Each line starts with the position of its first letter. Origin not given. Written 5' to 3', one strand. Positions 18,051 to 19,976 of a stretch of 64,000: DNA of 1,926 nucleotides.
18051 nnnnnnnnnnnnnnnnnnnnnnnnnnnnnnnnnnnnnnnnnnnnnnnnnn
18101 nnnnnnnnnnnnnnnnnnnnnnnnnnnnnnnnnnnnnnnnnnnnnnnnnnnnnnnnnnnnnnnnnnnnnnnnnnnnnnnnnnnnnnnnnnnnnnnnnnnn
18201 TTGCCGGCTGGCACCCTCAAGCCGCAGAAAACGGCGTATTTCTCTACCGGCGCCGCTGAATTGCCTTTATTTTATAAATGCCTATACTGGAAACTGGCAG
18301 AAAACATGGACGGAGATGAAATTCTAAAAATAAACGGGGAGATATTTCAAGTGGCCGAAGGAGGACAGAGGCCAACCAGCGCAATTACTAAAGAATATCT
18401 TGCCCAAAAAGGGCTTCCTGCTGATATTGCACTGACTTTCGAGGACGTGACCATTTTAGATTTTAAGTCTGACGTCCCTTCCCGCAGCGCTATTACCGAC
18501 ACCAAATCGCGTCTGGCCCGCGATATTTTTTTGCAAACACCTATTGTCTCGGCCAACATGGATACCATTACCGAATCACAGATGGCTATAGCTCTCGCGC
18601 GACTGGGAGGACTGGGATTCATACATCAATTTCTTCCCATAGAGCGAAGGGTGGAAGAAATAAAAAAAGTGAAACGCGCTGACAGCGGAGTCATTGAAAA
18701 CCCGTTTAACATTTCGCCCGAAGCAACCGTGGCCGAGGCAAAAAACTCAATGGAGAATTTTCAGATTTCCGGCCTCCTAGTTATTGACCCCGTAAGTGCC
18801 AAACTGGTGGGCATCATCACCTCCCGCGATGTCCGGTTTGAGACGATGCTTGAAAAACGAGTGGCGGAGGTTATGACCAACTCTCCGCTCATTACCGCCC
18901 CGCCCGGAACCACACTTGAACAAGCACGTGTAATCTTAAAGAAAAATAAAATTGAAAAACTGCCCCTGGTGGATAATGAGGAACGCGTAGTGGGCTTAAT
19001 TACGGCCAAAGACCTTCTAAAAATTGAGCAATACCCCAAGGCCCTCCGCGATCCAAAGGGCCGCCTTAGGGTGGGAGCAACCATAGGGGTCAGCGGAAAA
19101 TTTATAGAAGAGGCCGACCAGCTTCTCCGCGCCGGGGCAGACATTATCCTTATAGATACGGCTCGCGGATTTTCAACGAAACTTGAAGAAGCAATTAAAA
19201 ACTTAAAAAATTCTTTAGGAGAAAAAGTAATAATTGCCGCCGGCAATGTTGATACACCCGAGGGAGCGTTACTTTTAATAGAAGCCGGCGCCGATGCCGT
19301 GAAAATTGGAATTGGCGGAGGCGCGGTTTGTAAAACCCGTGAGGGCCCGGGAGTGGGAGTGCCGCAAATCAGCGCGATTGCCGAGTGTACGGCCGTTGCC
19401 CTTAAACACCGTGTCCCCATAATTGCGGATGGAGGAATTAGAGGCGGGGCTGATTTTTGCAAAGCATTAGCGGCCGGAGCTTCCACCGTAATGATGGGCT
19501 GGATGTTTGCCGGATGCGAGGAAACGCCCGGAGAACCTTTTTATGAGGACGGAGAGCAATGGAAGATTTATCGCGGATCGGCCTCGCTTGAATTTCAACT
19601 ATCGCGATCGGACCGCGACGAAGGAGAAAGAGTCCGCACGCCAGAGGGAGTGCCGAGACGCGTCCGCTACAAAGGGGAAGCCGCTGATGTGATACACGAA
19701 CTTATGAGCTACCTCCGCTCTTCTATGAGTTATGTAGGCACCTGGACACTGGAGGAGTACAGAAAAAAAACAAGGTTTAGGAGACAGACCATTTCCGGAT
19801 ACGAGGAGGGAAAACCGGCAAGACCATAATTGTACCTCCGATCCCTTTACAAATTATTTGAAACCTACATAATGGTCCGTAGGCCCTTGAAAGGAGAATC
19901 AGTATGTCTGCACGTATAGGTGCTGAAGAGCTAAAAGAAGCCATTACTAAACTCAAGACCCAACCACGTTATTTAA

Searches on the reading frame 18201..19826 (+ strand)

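Call 56: search_protein_families(library=pfam, proteins=[window:18201-19826:+], max_evalue=0.00001)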
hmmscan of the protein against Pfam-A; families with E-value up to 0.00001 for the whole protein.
window:18201-19826:+ (542 aa): 6 families
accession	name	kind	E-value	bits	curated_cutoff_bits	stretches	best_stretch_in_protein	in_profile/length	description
PF00478.31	IMPDH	-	4.1e-114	381.6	25.6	1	77-539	1-344/345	IMP dehydrogenase / GMP reductase domain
PF00571.33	CBS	-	4.5e-21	75.4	24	2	221-275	1-54/57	CBS domain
PF03060.21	NMO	-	1.5e-12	48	28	1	325-444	118-233/331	Nitronate monooxygenase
PF01070.24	FMN_dh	-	1.7e-12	47.5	24.9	1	330-436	208-305/350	FMN-dependent dehydrogenase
PF01645.23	Glu_synthase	-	9e-07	28.8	20.4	1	327-433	190-304/369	Conserved region in glutamate synthase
PF01180.27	DHO_dh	-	4.9e-06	26.4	27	0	400-433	236-269/291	Dihydroorotate dehydrogenase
